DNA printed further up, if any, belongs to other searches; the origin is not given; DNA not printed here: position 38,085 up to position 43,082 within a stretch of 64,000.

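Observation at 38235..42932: Stand-alone 1565-aa helicase-nuclease fusion (Hhe-like) between housekeeping genes: candidate single-gene defence or DNA-surveillance system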

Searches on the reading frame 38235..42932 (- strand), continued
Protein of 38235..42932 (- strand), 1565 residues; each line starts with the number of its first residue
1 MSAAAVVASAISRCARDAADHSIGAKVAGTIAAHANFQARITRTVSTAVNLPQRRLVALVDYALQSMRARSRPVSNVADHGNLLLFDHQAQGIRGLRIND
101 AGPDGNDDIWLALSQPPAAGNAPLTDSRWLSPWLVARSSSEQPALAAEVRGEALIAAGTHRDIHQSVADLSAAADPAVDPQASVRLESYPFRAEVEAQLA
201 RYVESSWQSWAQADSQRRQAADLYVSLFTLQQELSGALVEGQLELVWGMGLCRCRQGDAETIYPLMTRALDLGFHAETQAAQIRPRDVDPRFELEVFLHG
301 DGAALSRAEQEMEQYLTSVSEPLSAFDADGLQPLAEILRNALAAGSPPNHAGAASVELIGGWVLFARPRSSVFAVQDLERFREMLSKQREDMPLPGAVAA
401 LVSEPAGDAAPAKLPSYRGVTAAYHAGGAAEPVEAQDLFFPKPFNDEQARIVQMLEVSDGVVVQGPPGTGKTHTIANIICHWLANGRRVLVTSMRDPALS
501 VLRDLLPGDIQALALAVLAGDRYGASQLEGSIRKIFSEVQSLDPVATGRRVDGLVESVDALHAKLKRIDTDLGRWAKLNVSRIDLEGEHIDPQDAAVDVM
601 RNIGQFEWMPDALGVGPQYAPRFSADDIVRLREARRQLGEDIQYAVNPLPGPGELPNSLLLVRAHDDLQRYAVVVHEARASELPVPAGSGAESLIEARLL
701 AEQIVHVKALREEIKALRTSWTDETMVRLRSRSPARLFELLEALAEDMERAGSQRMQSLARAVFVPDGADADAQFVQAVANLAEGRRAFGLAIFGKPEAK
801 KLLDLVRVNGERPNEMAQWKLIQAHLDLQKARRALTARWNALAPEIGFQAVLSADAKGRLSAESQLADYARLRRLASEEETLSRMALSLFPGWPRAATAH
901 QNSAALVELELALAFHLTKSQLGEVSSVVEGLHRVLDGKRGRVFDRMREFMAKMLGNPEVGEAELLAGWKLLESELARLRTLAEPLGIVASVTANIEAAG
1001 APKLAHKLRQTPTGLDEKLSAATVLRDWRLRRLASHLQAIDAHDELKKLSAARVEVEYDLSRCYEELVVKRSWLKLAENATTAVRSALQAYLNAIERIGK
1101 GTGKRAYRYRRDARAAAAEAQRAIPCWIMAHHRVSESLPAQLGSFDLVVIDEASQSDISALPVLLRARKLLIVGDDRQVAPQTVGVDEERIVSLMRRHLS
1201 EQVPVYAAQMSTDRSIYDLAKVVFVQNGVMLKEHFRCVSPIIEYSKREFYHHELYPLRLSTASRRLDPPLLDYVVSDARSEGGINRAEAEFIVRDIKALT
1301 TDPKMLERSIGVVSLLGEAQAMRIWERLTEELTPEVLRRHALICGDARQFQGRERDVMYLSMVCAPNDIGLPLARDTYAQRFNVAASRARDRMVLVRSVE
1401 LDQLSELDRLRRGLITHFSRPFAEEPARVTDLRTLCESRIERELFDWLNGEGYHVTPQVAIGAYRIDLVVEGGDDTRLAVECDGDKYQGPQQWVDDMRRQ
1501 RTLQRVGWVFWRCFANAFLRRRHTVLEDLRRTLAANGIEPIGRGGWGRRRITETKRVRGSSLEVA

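Call 42: get_annotated_region(hit=H1, flank=8000)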
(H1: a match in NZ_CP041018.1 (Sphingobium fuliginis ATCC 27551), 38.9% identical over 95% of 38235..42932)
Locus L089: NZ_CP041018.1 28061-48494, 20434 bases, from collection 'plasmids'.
description: Sphingobium fuliginis ATCC 27551 plasmid pSF1, complete sequence
organism: Sphingobium fuliginis ATCC 27551 (NCBI taxid 1208342)
taxonomy: Bacteria; Pseudomonadota; Alphaproteobacteria; Sphingomonadales; Sphingomonadaceae; Sphingobium; Sphingobium fuliginis; Sphingobium fuliginis ATCC 27551
host: -; source: cell culture,Water of rice field; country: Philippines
typing (MOB-suite, as given by PLSDB): conjugative; replicon rep_cluster_647; relaxase MOBP; mating-pair formation MPF_T
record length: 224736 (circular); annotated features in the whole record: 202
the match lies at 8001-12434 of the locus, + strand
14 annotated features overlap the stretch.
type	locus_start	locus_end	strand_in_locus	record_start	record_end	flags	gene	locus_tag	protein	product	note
CDS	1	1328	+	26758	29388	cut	-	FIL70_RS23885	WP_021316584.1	AAA family ATPase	GO:0006302 - double-strand break repair [Evidence IEA]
CDS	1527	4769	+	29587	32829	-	-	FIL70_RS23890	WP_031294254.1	site-specific DNA-methyltransferase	GO:0009307 - DNA restriction-modification system [Evidence IEA]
CDS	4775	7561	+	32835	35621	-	-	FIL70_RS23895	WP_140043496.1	BPTD_3080 family restriction endonuclease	-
CDS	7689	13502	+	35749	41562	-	-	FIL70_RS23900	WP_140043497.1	DUF3320 domain-containing protein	-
CDS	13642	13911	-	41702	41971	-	-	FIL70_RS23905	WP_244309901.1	hypothetical protein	-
CDS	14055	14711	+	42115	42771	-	-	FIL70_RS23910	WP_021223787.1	hypothetical protein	-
CDS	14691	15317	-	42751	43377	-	-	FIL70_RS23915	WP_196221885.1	DUF6088 family protein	-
CDS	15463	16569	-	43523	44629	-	-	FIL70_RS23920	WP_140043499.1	relaxase/mobilization nuclease domain-containing protein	-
CDS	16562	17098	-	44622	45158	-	-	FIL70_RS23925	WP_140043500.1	plasmid mobilization relaxosome protein MobC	-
CDS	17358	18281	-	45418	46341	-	-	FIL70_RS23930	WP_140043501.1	ParB/RepB/Spo0J family partition protein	GO:0007059 - chromosome segregation [Evidence IEA]; GO:0000910 - cytokinesis [Evidence IEA]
CDS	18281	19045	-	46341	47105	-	-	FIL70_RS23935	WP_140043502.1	ParA family protein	-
CDS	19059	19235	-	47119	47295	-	-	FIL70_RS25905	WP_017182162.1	hypothetical protein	-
CDS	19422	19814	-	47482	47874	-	-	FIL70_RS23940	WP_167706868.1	DUF3768 domain-containing protein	-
CDS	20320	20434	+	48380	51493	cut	-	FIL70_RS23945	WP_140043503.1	SNF2-related protein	-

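Call 43: get_annotated_region(hit=H18, flank=8000)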
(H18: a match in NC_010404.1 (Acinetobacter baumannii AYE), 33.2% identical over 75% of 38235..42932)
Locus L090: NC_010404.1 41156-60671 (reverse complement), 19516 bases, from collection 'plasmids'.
description: Acinetobacter baumannii AYE plasmid p3ABAYE, complete sequence
organism: Acinetobacter baumannii AYE (NCBI taxid 509173)
taxonomy: Bacteria; Pseudomonadota; Gammaproteobacteria; Moraxellales; Moraxellaceae; Acinetobacter; Acinetobacter baumannii; Acinetobacter baumannii AYE
host: -; source: -; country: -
typing (MOB-suite, as given by PLSDB): mobilizable; replicon rep_cluster_639; relaxase MOBP
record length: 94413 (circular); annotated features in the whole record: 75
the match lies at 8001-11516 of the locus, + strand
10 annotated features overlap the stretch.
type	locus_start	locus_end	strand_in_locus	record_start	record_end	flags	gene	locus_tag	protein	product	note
CDS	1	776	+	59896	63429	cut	pglX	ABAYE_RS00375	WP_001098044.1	BREX-1 system adenine-specific DNA-methyltransferase PglX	GO:0006306 - DNA methylation [Evidence IEA]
CDS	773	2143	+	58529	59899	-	-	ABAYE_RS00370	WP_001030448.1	hypothetical protein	-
CDS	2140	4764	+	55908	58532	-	pglZ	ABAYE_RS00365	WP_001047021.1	BREX-1 system phosphatase PglZ type A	-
CDS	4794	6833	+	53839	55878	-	brxL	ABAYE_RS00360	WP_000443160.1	protease Lon-related BREX system protein BrxL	GO:0008150 - biological_process [Evidence IEA]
CDS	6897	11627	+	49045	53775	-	-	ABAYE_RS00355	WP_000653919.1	AAA domain-containing protein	-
CDS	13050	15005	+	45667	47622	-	-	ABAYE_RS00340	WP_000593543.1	AAA family ATPase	-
CDS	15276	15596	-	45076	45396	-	-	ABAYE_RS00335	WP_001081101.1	type II toxin-antitoxin system Phd/YefM family antitoxin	-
CDS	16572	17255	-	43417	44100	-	-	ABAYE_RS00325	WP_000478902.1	hypothetical protein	-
CDS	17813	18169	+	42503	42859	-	-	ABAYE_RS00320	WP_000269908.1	type II toxin-antitoxin system RelE/ParE family toxin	-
CDS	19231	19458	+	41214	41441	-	-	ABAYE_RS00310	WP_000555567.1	hypothetical protein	-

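Call 44: get_annotated_region(hit=H5, flank=8000)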
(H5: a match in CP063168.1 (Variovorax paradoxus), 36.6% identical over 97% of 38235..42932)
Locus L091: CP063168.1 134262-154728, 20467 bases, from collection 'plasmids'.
description: Variovorax paradoxus strain VAI-C plasmid unnamed1, complete sequence
organism: Variovorax paradoxus (NCBI taxid 34073)
taxonomy: Bacteria; Pseudomonadota; Betaproteobacteria; Burkholderiales; Comamonadaceae; Variovorax; Variovorax paradoxus
host: -; source: -; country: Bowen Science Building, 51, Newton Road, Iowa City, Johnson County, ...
typing (MOB-suite, as given by PLSDB): non-mobilizable
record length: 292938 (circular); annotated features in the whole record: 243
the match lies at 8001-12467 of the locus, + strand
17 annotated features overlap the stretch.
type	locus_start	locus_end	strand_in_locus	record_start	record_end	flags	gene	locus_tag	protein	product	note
CDS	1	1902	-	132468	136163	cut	-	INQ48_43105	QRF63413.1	AAA family ATPase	-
CDS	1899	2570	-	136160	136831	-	-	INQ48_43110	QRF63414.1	DUF4194 domain-containing protein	-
CDS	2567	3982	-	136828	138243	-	-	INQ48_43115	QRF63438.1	ferrochelatase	-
CDS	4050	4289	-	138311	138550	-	-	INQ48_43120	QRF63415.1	hypothetical protein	-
CDS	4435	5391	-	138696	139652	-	-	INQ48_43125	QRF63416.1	hypothetical protein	-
CDS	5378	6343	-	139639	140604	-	-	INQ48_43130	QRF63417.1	hypothetical protein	-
CDS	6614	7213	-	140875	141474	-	-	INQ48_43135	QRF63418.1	hypothetical protein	-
CDS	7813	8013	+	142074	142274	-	-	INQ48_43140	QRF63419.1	hypothetical protein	-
CDS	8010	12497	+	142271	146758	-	-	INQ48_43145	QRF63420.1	AAA family ATPase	-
CDS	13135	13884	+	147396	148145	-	-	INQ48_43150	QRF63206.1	hypothetical protein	-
CDS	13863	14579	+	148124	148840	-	rmuC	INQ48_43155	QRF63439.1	DNA recombination protein RmuC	-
CDS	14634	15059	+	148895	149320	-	-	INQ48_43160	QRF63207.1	transposase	-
CDS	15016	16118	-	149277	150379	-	-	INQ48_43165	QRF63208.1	IS3 family transposase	-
CDS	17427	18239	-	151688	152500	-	-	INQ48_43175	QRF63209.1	tripartite tricarboxylate transporter substrate binding protein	-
CDS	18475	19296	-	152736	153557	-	-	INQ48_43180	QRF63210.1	enoyl-CoA hydratase/isomerase family protein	-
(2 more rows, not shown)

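Call 49: search_protein_families(library=ncbifam, proteins=[L089:7689-13502:+, L090:6897-11627:+, L091:8010-12497:+, L003:9983-15388:+, L048:3211-8616:+], max_evalue=1e-10)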
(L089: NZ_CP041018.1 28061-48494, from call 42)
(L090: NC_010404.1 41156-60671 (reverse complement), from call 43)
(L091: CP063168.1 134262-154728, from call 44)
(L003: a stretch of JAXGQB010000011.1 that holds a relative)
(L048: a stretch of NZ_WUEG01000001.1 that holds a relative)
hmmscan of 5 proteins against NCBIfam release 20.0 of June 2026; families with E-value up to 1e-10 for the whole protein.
L089:7689-13502:+ (1937 aa): 4 families
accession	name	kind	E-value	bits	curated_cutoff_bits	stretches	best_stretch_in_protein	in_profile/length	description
NF058533.1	antiphage_ProA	equivalog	1.6e-82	277.8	1500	2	480-1662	643-1782/1903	anti-phage protein ProA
NF042953.1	Hhe_antiphage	equivalog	2.2e-45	154.7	2000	2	1166-1571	1260-1677/1797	DUF4011 domain-containing anti-phage protein Hhe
NF040671.1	PLuB_AAA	exception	3.3e-23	81.1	999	1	1188-1458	963-1247/1256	PLuB system helicase-like protein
TIGR00376.1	TIGR00376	hypoth_equivalog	2.1e-22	79.3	348.9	0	503-610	176-276/639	IGHMBP2 family helicase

L090:6897-11627:+ (1576 aa): 4 families
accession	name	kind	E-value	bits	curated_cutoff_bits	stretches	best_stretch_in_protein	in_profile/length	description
NF058533.1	antiphage_ProA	equivalog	7.9e-65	219.2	1500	1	435-1536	642-1706/1903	anti-phage protein ProA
NF042953.1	Hhe_antiphage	equivalog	7.9e-42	142.9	2000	1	1124-1559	1260-1706/1797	DUF4011 domain-containing anti-phage protein Hhe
TIGR00376.1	TIGR00376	hypoth_equivalog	2.1e-26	92.6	348.9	0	447-564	163-281/639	IGHMBP2 family helicase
NF040671.1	PLuB_AAA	exception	1.9e-25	88.5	999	1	1145-1399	962-1231/1256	PLuB system helicase-like protein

L091:8010-12497:+ (1495 aa): 4 families
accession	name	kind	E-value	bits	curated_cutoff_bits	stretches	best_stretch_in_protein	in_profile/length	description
NF058533.1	antiphage_ProA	equivalog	2.5e-77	260.6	1500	1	326-1457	611-1706/1903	anti-phage protein ProA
NF042953.1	Hhe_antiphage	equivalog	1.2e-48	165.5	2000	1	1036-1463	1244-1689/1797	DUF4011 domain-containing anti-phage protein Hhe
NF040671.1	PLuB_AAA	exception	2.7e-28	97.9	999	1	1070-1320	963-1231/1256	PLuB system helicase-like protein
TIGR00376.1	TIGR00376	hypoth_equivalog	1.1e-26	93.5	348.9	0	368-436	160-225/639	IGHMBP2 family helicase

L003:9983-15388:+ (1801 aa): 4 families
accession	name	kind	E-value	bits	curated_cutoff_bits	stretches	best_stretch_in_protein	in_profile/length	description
NF058533.1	antiphage_ProA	equivalog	8.8e-77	258.8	1500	1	325-1761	578-1903/1903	anti-phage protein ProA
NF042953.1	Hhe_antiphage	equivalog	1.1e-47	162.3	2000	1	1087-1500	1260-1682/1797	DUF4011 domain-containing anti-phage protein Hhe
NF040671.1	PLuB_AAA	exception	4.7e-23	80.6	999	1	1108-1363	962-1231/1256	PLuB system helicase-like protein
TIGR00376.1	TIGR00376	hypoth_equivalog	1.9e-21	76.2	348.9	1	1106-1374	361-619/639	IGHMBP2 family helicase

L048:3211-8616:+ (1801 aa): 4 families
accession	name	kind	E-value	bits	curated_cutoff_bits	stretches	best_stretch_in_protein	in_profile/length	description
NF058533.1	antiphage_ProA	equivalog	6.9e-76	255.8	1500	2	464-1531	764-1763/1903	anti-phage protein ProA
NF042953.1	Hhe_antiphage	equivalog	1.5e-51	175.1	2000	2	597-1500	829-1710/1797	DUF4011 domain-containing anti-phage protein Hhe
TIGR00376.1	TIGR00376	hypoth_equivalog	5.1e-27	94.6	348.9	0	377-528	153-307/639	IGHMBP2 family helicase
NF040671.1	PLuB_AAA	exception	1.2e-22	79.2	999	1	1067-1326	959-1231/1256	PLuB system helicase-like protein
